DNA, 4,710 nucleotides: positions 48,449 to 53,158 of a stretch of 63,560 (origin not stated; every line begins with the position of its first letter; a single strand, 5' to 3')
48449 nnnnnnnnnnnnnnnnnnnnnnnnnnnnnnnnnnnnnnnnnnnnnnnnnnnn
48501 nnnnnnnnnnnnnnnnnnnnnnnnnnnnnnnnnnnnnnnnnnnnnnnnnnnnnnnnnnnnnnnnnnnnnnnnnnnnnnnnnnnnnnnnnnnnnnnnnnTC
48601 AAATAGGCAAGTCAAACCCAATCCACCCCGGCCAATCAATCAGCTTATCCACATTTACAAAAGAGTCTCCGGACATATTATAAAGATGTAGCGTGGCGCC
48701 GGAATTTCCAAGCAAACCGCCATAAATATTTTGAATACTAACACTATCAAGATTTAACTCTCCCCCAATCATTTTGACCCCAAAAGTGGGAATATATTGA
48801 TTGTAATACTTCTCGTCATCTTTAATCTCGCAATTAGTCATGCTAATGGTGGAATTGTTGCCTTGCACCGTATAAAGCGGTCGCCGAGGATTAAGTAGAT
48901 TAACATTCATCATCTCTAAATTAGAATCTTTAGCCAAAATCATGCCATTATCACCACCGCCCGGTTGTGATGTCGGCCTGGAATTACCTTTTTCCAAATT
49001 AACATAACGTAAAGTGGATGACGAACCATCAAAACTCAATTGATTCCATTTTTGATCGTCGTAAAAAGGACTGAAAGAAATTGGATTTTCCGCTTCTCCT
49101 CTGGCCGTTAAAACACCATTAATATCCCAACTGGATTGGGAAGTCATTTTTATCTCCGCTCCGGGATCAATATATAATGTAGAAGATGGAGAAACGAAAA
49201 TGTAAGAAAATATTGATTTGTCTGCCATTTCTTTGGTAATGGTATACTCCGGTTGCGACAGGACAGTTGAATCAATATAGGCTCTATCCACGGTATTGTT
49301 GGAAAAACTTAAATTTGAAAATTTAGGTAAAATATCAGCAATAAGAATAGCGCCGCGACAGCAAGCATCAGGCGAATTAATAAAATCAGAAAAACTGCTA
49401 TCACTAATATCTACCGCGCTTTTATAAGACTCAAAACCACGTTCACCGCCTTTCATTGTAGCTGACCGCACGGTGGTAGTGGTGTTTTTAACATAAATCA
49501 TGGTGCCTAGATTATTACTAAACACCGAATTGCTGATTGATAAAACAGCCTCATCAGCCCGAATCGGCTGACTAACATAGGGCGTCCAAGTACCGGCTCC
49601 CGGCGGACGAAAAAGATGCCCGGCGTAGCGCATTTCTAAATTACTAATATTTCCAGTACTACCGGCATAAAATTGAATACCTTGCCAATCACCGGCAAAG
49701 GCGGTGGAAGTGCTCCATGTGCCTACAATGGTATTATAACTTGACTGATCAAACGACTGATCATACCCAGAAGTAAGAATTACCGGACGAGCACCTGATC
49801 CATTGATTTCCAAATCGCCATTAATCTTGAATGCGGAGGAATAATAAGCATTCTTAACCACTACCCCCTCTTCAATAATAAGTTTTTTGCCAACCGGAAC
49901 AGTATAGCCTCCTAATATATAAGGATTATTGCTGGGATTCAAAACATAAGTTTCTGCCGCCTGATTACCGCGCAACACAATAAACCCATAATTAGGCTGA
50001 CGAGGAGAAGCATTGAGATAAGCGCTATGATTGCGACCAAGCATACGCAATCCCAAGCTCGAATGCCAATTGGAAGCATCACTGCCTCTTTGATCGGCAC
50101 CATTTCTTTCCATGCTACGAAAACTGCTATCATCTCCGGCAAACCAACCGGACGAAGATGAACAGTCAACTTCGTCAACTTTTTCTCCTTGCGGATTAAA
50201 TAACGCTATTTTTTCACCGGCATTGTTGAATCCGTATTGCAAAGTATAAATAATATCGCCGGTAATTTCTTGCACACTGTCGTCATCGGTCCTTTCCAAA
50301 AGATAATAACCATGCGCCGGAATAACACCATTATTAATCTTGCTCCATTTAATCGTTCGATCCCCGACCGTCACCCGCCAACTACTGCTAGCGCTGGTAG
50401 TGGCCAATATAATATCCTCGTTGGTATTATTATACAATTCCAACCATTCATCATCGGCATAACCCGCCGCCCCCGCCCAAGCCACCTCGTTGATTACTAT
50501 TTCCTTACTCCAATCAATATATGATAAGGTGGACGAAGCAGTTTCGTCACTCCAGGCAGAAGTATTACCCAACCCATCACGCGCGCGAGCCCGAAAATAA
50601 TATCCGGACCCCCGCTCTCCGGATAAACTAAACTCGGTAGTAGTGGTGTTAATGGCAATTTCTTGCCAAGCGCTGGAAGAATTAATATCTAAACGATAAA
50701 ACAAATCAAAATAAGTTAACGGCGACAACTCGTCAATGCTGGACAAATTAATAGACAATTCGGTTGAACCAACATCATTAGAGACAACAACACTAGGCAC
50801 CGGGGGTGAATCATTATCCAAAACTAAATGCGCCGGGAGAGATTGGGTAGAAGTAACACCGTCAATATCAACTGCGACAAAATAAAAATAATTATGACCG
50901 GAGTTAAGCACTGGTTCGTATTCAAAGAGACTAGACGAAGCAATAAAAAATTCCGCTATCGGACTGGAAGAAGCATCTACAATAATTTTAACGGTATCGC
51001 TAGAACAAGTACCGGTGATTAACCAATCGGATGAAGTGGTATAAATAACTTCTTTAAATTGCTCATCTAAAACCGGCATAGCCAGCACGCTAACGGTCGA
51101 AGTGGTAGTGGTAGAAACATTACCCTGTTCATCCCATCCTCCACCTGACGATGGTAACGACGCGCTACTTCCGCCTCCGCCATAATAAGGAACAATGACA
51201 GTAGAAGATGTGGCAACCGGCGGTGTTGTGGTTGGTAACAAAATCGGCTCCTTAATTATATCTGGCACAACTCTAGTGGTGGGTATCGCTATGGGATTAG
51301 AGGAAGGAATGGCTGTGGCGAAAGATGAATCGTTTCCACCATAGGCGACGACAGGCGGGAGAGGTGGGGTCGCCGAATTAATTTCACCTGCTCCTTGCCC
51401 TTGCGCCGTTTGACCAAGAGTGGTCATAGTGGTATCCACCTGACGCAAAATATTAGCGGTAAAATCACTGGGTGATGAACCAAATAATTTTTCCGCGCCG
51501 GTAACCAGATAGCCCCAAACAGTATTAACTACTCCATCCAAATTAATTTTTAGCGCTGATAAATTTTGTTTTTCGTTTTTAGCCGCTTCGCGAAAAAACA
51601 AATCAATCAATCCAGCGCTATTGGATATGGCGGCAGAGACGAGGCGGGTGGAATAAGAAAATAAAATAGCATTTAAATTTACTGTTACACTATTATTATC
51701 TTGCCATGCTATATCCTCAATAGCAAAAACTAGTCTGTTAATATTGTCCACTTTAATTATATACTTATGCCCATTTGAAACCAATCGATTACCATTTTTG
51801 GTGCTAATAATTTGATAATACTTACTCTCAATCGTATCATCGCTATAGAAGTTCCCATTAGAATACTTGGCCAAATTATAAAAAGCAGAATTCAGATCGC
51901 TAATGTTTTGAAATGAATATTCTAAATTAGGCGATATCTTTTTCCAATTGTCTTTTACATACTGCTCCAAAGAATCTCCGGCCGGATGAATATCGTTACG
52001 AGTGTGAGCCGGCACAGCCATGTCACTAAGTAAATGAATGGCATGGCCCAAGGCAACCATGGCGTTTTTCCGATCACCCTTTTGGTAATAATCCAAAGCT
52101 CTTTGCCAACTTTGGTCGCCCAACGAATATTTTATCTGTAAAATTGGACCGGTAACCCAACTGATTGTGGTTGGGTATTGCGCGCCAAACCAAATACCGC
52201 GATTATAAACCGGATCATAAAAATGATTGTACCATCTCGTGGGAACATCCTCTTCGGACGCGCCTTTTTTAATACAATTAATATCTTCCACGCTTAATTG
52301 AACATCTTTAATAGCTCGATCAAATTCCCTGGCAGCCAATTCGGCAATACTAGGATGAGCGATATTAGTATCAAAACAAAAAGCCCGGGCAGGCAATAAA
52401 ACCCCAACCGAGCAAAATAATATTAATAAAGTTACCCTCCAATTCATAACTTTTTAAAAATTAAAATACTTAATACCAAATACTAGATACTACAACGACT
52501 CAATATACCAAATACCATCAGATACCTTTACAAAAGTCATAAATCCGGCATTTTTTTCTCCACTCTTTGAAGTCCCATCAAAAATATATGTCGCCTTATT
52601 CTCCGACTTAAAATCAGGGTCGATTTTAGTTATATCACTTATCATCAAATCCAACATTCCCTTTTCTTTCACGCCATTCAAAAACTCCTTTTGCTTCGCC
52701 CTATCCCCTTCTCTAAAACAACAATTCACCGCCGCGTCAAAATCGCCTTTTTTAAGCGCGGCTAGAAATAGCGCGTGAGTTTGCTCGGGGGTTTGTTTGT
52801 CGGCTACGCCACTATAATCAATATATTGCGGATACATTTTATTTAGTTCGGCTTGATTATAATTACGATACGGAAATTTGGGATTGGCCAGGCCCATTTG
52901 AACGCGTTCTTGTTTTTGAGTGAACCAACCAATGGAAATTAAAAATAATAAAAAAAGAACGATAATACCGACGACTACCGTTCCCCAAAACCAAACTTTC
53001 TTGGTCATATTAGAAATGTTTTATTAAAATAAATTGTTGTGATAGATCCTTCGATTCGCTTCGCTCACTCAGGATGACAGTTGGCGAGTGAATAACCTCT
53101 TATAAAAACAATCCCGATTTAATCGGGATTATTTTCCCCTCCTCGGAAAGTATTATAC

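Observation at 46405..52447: Wzy_C-TPR fusion directly downstream of a giant secreted protein: candidate protein O-glycosylation system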

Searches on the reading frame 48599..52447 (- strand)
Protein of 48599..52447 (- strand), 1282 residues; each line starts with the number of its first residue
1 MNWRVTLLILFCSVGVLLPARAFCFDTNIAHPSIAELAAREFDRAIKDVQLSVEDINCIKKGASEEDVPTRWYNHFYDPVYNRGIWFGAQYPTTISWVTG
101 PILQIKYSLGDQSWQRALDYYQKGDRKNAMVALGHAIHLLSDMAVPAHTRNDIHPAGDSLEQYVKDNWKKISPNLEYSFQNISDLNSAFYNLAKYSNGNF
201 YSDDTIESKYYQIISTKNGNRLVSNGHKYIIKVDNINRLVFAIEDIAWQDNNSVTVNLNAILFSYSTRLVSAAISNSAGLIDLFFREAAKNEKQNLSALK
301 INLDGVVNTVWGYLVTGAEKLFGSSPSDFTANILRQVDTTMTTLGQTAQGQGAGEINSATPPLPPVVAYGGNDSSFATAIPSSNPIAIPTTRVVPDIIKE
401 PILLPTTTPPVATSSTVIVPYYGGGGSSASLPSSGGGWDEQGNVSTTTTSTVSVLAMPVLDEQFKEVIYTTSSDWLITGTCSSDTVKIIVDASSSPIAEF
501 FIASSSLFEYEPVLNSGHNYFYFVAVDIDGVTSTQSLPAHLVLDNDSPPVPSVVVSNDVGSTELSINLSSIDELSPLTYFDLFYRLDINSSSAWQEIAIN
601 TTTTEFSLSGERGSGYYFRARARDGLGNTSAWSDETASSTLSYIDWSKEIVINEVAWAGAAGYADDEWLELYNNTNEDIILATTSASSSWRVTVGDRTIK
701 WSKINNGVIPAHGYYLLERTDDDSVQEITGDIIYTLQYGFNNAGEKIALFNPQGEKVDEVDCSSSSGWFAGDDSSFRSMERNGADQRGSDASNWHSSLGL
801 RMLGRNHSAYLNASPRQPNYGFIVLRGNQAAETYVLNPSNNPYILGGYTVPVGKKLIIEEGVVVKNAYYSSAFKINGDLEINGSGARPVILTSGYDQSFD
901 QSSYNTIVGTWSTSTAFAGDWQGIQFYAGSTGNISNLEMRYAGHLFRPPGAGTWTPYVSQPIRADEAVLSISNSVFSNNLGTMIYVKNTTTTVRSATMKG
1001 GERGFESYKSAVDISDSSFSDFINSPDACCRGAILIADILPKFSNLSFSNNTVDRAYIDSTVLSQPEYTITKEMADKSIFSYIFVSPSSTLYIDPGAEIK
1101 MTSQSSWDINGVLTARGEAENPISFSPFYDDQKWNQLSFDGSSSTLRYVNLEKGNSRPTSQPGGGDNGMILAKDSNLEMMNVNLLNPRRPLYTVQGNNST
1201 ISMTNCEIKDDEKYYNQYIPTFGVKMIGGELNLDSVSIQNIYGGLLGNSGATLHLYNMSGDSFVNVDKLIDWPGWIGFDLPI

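Call 4: search_protein_families(library=pfam, proteins=[window:48599-52447:-], max_evalue=0.01)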
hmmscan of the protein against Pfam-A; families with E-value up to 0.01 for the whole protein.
window:48599-52447:- (1282 aa): 1 family
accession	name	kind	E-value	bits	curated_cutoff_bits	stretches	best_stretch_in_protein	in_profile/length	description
PF00932.25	LTD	-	8.6e-09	36.2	34.3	1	648-761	6-106/109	Lamin Tail Domain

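Call 18: search_protein_families(library=ncbifam, proteins=[window:48599-52447:-], max_evalue=0.01)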
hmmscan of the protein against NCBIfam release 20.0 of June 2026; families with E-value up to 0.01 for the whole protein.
window:48599-52447:- (1282 aa): 0 families

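Call 78: find_homologous_proteins(query=window:48599-52447:-)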
Query window:48599-52447:- (1282 aa): 121 proteins with E <= 0.001 among 8000 candidates; the best 120 are listed.
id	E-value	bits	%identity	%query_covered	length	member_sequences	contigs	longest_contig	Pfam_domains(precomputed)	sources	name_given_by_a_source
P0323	0.0e+0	2920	100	100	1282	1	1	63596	PF00932.26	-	-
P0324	2.3e-266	905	40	98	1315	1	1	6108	PF00932.26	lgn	-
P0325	2.8e-227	776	38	63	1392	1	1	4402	PF00932.26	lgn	-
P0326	1.3e-225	770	43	49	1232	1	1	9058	PF00932.26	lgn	-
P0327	7.4e-224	764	37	98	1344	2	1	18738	PF00932.26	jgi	-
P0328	1.0e-203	698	46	25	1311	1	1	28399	PF00932.26,PF28492.1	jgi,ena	-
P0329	1.5e-199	684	45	25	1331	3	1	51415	PF00932.26,PF28492.1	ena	-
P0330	1.4e-198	681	34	99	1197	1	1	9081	PF00932.26,PF28492.1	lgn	-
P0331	7.0e-191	655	39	48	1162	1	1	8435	PF28492.1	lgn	-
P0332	2.5e-189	650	37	49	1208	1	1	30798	PF00932.26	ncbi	-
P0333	1.3e-181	624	39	69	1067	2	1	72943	PF00932.26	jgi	-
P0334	7.6e-179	615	36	48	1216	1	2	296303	-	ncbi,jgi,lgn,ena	-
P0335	5.4e-178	612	36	49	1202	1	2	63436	PF00932.26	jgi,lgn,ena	-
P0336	8.3e-178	612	42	34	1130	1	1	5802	PF13229.13,PF00932.26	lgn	-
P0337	1.7e-177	611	36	48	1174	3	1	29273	PF00932.26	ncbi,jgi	ncbi:MAG: lamin tail domain-containing protein [Candidatus Magasanikbacteria bacterium]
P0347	1.4e-166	575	37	49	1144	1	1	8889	PF00882.25,PF00932.26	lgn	-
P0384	2.4e-98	349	27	58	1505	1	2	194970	PF00882.25,PF00932.26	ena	-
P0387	1.8e-87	313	38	24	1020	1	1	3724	PF00882.25,PF00932.26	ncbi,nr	ncbi:MAG: lamin tail domain-containing protein, partial [Candidatus Magasanikbacteria bacterium]|nr:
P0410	1.7e-48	183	36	23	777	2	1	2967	PF00882.25,PF00565.24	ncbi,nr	ncbi:thermonuclease family protein, partial [Patescibacteria group bacterium]|nr:thermonuclease fami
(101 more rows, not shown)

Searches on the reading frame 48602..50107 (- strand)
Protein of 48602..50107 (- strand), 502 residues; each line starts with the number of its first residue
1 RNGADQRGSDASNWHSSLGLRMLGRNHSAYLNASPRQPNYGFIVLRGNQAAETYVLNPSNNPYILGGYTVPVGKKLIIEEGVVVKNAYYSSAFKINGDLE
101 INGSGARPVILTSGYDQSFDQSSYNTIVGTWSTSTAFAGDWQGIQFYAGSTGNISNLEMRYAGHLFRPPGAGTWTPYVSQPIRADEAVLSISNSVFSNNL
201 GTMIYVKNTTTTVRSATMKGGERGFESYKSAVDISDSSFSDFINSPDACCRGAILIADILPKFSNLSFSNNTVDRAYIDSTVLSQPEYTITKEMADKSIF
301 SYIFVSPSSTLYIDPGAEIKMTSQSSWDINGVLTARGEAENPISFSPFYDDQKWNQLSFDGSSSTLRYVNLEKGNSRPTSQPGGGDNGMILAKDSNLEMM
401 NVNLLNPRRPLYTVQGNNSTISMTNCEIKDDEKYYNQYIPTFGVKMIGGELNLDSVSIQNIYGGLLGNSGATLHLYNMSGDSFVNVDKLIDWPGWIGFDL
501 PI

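Call 49: search_protein_families(library=pfam, proteins=[window:48602-50107:-], max_evalue=1)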
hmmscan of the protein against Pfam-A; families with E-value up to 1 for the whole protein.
window:48602-50107:- (502 aa): 1 family
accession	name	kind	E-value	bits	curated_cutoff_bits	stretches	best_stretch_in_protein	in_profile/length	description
PF13229.12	Beta_helix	-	3.8e-05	23.8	25.9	2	189-252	11-70/158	Right handed beta helix region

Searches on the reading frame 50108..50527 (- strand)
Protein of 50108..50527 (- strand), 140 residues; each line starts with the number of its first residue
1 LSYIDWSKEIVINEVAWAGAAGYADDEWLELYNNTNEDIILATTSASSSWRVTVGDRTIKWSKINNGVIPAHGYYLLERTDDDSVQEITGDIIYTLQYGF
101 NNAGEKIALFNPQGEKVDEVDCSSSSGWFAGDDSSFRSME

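Call 49: search_protein_families(library=pfam, proteins=[window:50108-50527:-], max_evalue=1)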
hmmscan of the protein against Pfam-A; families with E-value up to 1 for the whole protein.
window:50108-50527:- (140 aa): 2 families
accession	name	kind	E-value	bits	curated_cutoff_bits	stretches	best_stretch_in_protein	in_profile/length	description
PF00932.25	LTD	-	6.7e-11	43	34.3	1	8-121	6-106/109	Lamin Tail Domain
PF09586.16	YfhO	-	0.03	13.1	28.5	1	32-69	770-808/835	Bacterial membrane protein YfhO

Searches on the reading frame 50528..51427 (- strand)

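Call 49: search_protein_families(library=pfam, proteins=[window:50528-51427:-], max_evalue=1)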
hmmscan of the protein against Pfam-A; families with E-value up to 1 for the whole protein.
window:50528-51427:- (300 aa): 1 family
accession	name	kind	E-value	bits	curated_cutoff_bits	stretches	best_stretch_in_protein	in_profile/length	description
PF00041.27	fn3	-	0.052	14.2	25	1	211-296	4-81/84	Fibronectin type III domain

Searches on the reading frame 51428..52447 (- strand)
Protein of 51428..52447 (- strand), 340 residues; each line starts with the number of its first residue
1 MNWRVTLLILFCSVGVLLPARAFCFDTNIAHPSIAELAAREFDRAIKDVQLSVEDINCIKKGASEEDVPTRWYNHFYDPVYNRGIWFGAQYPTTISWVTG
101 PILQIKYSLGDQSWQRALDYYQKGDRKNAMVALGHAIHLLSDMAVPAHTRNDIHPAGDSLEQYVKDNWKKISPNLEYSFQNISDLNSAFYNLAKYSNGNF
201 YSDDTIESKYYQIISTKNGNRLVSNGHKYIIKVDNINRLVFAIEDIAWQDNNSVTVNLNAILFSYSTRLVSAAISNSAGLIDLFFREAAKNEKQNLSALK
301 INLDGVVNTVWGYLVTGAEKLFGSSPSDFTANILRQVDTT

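Call 49: search_protein_families(library=pfam, proteins=[window:51428-52447:-], max_evalue=1)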
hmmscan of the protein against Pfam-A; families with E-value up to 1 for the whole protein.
window:51428-52447:- (340 aa): 2 families
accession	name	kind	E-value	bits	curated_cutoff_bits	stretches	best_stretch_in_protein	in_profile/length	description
PF00882.24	Zn_dep_PLPC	-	0.059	13.8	26.8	1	116-161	63-98/167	Zinc dependent phospholipase C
PF21391.3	tyr_de_CO2_C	-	0.096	13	27.2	1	178-209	45-76/141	Tyrosine decarboxylase, C-terminal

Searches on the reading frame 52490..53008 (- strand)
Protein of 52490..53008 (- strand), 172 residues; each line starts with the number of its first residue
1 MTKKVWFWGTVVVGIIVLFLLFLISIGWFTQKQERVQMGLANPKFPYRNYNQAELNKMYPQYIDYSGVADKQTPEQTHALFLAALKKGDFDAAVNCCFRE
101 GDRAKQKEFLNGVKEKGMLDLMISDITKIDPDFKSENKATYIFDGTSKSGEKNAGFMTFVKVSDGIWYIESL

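Call 4: search_protein_families(library=pfam, proteins=[window:52490-53008:-], max_evalue=0.01)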
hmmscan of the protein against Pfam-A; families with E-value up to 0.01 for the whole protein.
window:52490-53008:- (172 aa): 0 families

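Call 18: search_protein_families(library=ncbifam, proteins=[window:52490-53008:-], max_evalue=0.01)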
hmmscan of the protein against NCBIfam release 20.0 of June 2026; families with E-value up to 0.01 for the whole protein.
window:52490-53008:- (172 aa): 0 families
